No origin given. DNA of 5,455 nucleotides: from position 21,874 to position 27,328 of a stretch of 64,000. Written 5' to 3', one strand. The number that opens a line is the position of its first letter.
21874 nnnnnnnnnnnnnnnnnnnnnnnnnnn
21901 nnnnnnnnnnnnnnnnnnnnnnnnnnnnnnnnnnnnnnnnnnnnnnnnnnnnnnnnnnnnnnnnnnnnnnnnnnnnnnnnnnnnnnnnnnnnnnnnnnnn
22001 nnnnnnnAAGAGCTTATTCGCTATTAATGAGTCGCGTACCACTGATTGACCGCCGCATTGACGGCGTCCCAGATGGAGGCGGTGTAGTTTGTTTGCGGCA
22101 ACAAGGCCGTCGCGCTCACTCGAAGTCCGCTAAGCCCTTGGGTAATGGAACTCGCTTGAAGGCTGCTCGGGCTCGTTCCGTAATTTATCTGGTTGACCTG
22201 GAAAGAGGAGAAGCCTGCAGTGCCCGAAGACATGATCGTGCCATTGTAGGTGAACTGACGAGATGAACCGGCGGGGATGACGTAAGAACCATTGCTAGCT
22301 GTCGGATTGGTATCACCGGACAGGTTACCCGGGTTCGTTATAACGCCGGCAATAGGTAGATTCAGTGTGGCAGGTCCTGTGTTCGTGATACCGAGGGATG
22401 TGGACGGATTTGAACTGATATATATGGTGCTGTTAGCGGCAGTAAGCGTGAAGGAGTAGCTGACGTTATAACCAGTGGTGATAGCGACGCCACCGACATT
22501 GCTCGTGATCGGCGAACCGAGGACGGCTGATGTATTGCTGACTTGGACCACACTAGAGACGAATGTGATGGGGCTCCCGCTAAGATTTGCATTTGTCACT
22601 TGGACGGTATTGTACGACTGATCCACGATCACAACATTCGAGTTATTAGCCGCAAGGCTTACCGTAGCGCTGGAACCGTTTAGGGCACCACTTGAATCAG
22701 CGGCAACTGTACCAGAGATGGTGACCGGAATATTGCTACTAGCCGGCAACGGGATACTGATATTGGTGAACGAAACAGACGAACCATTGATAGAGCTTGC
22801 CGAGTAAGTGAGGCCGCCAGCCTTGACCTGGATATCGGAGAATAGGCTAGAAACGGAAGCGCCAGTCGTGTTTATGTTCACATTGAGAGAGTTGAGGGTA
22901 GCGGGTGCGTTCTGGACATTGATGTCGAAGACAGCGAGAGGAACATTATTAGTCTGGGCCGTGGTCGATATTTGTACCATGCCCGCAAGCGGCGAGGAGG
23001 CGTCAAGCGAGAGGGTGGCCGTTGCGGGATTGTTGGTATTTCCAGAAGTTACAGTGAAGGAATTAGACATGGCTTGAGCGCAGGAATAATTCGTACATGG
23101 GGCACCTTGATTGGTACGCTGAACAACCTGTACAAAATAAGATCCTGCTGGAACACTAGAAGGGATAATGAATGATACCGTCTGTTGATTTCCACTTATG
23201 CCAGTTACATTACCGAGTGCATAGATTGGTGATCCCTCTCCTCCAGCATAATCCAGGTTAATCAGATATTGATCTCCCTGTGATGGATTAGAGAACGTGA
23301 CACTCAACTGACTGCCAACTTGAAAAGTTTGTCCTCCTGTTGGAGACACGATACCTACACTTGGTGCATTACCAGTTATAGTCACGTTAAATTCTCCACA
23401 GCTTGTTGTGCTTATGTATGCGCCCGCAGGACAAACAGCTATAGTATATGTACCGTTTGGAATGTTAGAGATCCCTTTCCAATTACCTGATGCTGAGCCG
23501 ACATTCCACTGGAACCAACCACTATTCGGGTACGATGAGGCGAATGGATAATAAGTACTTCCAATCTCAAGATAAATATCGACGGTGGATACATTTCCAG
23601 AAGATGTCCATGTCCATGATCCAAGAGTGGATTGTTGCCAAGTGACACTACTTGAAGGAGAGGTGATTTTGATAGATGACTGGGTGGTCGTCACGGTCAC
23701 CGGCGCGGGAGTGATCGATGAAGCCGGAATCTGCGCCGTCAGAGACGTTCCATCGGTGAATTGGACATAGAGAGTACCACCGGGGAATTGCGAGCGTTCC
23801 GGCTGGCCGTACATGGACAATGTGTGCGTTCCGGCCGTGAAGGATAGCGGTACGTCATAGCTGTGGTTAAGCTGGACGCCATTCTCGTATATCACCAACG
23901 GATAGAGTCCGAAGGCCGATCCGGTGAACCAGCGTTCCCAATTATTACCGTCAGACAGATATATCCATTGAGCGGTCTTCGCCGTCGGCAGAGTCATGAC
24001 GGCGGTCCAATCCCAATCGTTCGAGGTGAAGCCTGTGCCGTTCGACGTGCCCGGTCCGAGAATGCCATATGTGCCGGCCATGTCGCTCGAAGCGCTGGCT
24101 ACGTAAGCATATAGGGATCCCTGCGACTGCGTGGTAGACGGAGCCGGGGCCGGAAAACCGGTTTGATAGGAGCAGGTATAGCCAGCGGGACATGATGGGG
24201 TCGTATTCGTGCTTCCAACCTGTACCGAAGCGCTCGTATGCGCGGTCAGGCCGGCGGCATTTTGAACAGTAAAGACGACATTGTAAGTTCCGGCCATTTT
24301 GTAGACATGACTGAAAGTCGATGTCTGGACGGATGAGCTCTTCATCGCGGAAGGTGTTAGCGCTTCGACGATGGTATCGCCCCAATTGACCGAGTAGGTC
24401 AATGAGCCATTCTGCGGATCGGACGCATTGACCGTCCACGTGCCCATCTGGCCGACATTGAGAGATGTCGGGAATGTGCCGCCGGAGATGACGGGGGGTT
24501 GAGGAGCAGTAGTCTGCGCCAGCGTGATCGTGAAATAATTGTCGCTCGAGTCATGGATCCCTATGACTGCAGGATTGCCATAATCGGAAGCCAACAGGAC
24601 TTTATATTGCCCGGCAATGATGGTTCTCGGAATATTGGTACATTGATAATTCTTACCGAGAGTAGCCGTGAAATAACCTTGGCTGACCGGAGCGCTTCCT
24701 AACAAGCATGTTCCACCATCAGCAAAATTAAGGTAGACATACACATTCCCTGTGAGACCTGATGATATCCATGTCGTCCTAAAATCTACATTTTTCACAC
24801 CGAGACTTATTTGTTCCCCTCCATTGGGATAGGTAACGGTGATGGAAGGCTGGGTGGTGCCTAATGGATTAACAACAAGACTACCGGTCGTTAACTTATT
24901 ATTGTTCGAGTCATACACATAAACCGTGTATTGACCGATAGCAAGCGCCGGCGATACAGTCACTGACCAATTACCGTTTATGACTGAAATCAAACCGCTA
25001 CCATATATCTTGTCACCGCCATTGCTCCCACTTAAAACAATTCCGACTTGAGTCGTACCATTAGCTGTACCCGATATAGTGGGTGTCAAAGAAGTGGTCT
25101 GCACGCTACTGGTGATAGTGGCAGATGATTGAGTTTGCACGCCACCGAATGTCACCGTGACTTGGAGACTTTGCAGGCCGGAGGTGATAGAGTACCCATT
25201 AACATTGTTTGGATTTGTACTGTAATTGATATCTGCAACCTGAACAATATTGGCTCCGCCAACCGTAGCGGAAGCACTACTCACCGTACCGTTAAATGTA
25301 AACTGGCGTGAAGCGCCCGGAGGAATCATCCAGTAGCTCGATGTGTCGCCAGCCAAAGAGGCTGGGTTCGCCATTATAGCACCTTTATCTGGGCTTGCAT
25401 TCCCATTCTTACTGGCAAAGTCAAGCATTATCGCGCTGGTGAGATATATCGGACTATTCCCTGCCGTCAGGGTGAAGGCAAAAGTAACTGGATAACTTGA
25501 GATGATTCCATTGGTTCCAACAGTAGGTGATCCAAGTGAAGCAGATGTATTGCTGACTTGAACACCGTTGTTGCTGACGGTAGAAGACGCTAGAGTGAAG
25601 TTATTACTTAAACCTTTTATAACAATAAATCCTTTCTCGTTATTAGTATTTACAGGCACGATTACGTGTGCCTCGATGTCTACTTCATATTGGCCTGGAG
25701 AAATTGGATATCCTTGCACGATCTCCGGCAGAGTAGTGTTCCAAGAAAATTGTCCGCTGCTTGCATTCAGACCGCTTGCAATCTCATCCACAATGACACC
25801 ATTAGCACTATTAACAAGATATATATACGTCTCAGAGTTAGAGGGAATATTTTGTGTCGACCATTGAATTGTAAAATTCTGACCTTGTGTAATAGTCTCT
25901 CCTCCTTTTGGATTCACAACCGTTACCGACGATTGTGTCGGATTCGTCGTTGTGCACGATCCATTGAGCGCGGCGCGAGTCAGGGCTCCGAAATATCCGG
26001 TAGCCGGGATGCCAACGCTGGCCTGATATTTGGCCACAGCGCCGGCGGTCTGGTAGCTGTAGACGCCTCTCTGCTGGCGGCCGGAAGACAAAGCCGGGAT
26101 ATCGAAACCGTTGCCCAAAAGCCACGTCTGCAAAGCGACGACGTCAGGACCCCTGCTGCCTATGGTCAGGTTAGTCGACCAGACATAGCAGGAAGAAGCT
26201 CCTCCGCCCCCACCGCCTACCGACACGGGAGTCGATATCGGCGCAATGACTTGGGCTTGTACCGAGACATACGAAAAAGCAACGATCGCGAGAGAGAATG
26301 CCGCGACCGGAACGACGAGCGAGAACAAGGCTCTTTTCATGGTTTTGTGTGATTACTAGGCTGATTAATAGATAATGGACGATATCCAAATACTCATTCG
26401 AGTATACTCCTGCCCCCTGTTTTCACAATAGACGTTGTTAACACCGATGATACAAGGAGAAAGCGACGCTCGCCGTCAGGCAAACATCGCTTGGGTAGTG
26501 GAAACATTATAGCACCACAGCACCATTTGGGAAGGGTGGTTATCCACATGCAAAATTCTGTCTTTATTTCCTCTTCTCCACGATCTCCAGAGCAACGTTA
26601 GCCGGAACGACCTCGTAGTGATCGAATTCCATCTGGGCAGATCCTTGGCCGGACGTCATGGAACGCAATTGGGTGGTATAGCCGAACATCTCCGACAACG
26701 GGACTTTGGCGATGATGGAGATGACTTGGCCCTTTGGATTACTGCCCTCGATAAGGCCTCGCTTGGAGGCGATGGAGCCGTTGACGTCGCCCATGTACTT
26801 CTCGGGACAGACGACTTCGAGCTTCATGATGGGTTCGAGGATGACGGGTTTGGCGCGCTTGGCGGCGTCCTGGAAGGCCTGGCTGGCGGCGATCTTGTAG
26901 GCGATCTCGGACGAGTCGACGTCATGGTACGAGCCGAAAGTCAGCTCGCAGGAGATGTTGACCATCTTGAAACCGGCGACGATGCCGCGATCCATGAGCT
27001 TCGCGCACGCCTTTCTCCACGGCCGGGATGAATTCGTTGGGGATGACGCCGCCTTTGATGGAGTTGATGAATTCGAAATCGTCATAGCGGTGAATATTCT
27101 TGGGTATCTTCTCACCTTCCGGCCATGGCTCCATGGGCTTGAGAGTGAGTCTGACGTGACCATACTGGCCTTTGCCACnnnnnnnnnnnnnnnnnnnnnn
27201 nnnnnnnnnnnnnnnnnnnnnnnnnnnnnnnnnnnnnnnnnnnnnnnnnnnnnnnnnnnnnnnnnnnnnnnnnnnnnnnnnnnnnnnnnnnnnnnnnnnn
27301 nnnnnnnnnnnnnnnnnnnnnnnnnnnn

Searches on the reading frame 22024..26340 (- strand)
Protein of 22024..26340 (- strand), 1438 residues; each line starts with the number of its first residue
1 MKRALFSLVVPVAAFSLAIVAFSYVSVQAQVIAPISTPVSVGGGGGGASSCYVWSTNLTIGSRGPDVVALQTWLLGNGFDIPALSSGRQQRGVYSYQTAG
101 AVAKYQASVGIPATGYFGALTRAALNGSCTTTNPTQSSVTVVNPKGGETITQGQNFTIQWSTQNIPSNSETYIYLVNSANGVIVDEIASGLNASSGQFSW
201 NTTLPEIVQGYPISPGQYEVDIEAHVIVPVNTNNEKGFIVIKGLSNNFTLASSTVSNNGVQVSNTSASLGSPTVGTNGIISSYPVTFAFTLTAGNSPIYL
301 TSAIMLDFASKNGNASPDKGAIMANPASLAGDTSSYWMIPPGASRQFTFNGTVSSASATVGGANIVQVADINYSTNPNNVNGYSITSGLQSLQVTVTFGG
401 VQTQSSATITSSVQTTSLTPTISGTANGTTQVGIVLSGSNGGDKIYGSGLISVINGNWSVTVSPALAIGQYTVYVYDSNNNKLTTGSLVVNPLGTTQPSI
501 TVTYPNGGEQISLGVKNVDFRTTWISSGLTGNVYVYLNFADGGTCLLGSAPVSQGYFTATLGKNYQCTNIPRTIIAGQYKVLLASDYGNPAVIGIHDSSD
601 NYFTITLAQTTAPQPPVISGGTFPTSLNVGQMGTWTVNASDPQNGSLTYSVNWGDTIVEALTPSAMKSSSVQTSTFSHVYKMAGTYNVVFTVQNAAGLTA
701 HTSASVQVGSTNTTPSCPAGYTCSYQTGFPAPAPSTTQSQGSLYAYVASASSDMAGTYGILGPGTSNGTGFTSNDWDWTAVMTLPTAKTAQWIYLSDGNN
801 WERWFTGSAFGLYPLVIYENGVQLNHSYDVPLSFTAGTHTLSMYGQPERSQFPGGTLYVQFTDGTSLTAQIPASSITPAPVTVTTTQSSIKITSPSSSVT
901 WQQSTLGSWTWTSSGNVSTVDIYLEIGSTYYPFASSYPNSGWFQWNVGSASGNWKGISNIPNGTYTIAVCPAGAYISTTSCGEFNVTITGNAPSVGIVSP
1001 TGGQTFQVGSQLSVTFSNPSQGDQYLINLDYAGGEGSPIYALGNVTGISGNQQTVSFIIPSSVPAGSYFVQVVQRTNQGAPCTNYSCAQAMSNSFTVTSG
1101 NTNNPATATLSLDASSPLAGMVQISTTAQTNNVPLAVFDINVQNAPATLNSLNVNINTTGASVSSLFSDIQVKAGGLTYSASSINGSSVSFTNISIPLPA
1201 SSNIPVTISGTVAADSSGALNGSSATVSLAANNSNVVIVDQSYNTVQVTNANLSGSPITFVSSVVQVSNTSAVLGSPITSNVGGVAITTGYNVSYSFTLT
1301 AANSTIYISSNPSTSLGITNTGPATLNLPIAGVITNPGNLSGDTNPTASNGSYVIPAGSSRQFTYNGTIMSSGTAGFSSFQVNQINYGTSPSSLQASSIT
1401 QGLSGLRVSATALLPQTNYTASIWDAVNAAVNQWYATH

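Call 22: search_protein_families(library=pfam, proteins=[window:22024-26340:-])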
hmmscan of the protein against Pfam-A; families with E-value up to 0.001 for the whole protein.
window:22024-26340:- (1438 aa): 4 families
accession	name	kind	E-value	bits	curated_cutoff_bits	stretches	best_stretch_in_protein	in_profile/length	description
PF10342.15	Kre9_KNH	-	4.8e-10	40.5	24.6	2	143-203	1-64/94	Kre9/KNH-like N-terminal Ig-like domain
PF01471.23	PG_binding_1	-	2.4e-09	37.7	23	1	63-125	1-57/57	Putative peptidoglycan binding domain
PF18911.6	PKD_4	-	6.6e-08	32.9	27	1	615-703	3-79/85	PKD domain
PF00801.26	PKD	-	0.00019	21.8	23.5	1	626-702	10-75/80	PKD domain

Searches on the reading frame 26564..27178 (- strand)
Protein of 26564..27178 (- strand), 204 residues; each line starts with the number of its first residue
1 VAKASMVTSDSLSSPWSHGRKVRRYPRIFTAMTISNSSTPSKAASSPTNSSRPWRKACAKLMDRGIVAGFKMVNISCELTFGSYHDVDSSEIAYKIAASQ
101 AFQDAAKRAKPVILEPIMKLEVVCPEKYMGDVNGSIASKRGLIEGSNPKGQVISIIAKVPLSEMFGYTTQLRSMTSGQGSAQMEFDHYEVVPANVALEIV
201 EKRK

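Call 22: search_protein_families(library=pfam, proteins=[window:26564-27178:-])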
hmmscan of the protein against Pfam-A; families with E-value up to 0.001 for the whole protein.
window:26564-27178:- (204 aa): 2 families
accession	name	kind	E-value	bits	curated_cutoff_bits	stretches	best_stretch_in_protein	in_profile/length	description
PF00679.30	EFG_C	-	3e-29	101.3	27.9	1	113-196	2-86/89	Elongation factor G C-terminus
PF03764.24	EFG_IV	-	9.5e-14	51.7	24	1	55-110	66-121/121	Elongation factor G, domain IV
